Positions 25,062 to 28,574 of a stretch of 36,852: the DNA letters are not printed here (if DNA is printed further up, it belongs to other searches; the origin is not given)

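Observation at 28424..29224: Anti-sigma antagonist (STAS) and anti-sigma kinase (RsbW-type) fused in one polypeptide, with no sigma factor partner in view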

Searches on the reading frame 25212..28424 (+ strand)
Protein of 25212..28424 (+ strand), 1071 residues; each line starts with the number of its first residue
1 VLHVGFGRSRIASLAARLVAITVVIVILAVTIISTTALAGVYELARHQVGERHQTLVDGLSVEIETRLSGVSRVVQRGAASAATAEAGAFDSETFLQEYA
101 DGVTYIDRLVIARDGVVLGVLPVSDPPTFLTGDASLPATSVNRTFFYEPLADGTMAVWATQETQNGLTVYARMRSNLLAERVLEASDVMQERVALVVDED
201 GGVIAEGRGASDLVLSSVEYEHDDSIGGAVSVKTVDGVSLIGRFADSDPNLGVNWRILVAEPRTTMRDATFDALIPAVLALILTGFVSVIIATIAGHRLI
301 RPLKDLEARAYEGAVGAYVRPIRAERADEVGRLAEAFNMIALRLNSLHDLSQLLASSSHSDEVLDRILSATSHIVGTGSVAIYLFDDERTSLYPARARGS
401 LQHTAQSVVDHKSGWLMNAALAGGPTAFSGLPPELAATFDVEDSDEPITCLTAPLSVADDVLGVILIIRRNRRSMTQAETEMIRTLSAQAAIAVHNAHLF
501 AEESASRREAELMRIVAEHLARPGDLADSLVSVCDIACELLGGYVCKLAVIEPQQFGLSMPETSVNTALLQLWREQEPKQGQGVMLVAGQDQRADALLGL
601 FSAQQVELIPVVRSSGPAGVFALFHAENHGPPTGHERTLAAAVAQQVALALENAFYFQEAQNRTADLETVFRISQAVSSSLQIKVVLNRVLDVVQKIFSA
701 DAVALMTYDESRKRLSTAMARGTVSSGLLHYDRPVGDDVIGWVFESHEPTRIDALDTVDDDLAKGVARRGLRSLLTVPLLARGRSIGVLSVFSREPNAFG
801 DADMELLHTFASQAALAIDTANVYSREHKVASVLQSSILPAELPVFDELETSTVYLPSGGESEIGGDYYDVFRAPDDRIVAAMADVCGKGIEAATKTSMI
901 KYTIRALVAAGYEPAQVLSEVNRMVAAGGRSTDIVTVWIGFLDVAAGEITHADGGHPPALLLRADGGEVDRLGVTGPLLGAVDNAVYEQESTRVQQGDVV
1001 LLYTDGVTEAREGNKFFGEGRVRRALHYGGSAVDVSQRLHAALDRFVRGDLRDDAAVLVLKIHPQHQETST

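Call 3: search_protein_families(library=pfam, proteins=[window:25212-28424:+], max_evalue=0.01)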
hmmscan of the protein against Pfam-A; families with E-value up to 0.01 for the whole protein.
window:25212-28424:+ (1071 aa): 7 families
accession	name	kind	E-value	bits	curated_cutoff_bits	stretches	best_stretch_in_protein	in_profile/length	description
PF07228.17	SpoIIE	-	8.4e-45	153.5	25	1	875-1062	1-191/192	Stage II sporulation protein E (SpoIIE)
PF13185.12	GAF_2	-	4.3e-37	127.8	28.6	2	683-819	4-136/136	GAF domain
PF13492.12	GAF_3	-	2.1e-33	115.9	27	2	683-819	2-128/129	GAF domain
PF01590.32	GAF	-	4.7e-30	105.3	22.4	2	685-818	4-133/133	GAF domain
PF00672.30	HAMP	-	3.7e-05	24.4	25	1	296-345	3-52/53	HAMP domain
PF15714.11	SpoVT_C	-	0.0048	17.4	27.5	0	447-486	79-119/128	Stage V sporulation protein T C-terminal, transcription factor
PF11849.14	DUF3369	-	0.005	17.6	27.2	0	791-825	132-166/168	Domain of unknown function (DUF3369)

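Call 6: search_protein_families(library=ncbifam, proteins=[window:25212-28424:+], max_evalue=0.001)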
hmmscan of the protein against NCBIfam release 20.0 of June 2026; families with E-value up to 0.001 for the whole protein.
window:25212-28424:+ (1071 aa): 15 families
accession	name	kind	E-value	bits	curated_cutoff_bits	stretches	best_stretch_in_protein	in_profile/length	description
NF038263.1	prot_phos_SiaA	equivalog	1.3e-14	53.7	700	2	830-1062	417-657/658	biofilm regulation protein phosphatase SiaA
NF038230.1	Regu_Geo_Pelo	equivalog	3e-12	45.2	1200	1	685-831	21-171/935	GPMC system transcriptional regulator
TIGR01817.1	nifA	equivalog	3.4e-12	45.9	528.85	1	666-826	3-164/534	nif-specific transcriptional activator NifA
NF045505.1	RR_RssB_Pseudo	equivalog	5.1e-11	42.3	700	1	833-1061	161-390/394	two-component system response regulator RssB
NF047786.1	his_kin_MadS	equivalog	7.3e-11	41.8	500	1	451-518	131-198/434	MadS family sensor histidine kinase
NF008283.0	PRK11061.1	equivalog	8e-11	40.9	583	2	673-823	8-159/748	phosphoenolpyruvate--protein phosphotransferase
NF053781.1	cdiGMPphdstlr2612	equivalog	1.1e-09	36.6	1600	1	669-829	276-439/1268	Tlr1612 family c-di-GMP phosphodiesterase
TIGR02865.1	spore_II_E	equivalog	1.3e-09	36.8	490.8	1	862-1061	564-762/764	stage II sporulation protein E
NF003451.0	PRK05022.1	equivalog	1.6e-09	37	476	1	667-829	6-170/512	nitric oxide reductase transcriptional regulator NorR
NF011958.0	PRK15429.1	equivalog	1e-08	34.3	830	1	640-831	160-357/692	formate hydrogenlyase transcriptional activator FlhA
NF033092.0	HK_WalK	equivalog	3.1e-08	32.7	725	1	278-346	184-248/594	cell wall metabolism sensor histidine kinase WalK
NF007004.0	PRK09467.1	equivalog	5.8e-06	25.4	415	1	259-359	143-241/440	two-component system sensor histidine kinase EnvZ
NF041606.1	dguan_cyc_DgcA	equivalog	8.2e-05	21.7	370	0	663-823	10-174/340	diguanylate cyclase DgcA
NF012163.2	BaeS_SmeS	equivalog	0.00023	20.2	500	1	279-359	168-249/457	sensor histidine kinase efflux regulator BaeS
NF011874.0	PRK15347.1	equivalog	0.00024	19.3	852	1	251-345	272-367/921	two component system sensor kinase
